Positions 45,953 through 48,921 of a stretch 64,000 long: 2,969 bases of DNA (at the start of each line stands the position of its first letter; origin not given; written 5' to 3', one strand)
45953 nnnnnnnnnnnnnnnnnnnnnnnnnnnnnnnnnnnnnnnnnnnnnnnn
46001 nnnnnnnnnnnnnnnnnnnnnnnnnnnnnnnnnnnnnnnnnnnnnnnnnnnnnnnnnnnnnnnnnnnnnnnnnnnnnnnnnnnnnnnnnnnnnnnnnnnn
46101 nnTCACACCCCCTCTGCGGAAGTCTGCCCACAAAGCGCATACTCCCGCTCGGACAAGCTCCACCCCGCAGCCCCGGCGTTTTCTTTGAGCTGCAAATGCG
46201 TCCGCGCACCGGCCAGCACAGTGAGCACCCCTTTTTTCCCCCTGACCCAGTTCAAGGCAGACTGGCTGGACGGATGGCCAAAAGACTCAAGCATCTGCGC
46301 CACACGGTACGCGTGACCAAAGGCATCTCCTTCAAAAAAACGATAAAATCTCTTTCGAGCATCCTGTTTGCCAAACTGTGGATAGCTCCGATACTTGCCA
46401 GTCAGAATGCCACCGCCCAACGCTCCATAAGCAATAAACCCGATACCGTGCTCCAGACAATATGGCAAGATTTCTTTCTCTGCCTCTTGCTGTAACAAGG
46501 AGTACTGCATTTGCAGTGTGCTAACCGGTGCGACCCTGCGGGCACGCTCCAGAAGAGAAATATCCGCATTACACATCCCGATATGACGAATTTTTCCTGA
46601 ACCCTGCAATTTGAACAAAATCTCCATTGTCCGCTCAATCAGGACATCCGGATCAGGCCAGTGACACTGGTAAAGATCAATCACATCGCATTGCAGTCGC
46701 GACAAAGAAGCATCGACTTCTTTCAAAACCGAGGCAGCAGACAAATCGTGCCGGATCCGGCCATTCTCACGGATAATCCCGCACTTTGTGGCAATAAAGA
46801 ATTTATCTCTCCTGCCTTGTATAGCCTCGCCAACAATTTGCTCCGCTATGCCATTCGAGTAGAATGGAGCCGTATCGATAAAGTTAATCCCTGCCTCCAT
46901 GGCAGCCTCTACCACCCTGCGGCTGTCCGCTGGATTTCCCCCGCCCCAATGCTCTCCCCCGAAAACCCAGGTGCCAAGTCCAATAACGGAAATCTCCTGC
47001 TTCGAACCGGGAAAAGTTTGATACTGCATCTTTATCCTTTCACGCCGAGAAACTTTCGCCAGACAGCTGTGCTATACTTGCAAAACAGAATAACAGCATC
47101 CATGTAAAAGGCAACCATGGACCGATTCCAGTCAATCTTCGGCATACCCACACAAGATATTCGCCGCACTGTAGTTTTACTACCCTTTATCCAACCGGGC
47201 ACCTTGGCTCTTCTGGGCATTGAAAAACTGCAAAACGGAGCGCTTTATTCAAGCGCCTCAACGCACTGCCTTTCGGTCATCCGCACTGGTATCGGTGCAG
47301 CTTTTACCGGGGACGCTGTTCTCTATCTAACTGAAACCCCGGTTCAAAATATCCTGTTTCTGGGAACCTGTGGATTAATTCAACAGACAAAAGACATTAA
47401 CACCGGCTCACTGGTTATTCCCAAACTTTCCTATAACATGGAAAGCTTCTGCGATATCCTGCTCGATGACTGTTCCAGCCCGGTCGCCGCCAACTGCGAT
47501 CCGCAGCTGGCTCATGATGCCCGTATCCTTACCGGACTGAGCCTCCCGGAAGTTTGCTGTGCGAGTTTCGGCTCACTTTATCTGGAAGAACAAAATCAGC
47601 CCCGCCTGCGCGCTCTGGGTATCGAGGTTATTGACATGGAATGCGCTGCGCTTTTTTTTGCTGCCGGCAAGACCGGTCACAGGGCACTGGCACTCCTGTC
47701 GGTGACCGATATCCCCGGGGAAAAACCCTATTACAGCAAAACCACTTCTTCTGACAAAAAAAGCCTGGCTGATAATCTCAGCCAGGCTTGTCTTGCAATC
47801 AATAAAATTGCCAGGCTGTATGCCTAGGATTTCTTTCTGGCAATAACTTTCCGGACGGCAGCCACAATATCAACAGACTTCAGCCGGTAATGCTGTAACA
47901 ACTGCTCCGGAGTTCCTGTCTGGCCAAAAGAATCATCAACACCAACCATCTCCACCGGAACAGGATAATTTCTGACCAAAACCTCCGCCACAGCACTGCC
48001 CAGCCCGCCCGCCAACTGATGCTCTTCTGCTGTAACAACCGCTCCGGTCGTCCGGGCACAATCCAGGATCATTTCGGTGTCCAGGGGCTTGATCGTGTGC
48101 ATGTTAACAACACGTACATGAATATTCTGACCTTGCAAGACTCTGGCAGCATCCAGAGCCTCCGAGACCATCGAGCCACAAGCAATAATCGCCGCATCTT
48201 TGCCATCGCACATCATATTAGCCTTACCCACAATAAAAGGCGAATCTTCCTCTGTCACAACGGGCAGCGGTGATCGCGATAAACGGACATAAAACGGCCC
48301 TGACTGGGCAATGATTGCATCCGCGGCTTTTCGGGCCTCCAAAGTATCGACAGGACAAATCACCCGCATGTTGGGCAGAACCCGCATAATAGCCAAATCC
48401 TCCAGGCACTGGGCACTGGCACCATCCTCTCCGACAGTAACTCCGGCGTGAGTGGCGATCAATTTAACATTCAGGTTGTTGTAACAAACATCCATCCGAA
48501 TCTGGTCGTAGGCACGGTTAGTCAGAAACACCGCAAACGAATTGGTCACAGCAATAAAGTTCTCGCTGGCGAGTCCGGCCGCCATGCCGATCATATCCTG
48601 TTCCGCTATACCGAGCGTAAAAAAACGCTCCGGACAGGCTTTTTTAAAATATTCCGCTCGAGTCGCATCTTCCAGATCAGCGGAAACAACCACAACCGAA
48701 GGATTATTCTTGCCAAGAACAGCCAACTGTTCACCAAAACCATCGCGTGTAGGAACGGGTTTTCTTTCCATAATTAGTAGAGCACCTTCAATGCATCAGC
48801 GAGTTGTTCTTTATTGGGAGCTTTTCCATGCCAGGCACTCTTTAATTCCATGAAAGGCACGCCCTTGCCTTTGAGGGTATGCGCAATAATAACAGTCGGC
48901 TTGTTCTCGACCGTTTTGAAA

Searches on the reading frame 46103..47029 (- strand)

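Call 65: search_protein_families(library=pfam, proteins=[window:46103-47029:-], max_evalue=0.00001)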
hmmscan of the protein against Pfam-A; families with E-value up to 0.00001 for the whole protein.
window:46103-47029:- (308 aa): 1 family
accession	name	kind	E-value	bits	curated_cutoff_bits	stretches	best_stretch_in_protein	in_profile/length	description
PF00248.27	Aldo_ket_red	-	1.8e-71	241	24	1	16-300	2-286/291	Aldo/keto reductase family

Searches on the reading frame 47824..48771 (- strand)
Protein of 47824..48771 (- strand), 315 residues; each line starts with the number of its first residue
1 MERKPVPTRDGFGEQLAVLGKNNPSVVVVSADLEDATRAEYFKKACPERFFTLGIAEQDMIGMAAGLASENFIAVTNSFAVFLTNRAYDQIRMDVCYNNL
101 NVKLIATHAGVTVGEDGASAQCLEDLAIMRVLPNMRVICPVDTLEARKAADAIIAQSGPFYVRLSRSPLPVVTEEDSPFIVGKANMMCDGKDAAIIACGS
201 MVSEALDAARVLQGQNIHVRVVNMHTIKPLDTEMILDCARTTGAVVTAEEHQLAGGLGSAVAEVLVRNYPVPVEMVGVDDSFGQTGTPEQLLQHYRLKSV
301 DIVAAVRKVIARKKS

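Call 65: search_protein_families(library=pfam, proteins=[window:47824-48771:-], max_evalue=0.00001)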
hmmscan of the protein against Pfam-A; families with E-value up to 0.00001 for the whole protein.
window:47824-48771:- (315 aa): 3 families
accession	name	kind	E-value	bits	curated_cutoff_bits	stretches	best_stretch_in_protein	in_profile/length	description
PF02779.29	Transket_pyr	-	2.6e-40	138.3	27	1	5-170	2-173/174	Transketolase, pyrimidine binding domain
PF02780.25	Transketolase_C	-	4.8e-31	107.7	25.9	1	182-301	1-123/124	Transketolase, C-terminal domain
PF22613.1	Transketolase_C_1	-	5e-08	33.6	27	1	189-296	10-111/113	Transketolase-like TK C-terminal domain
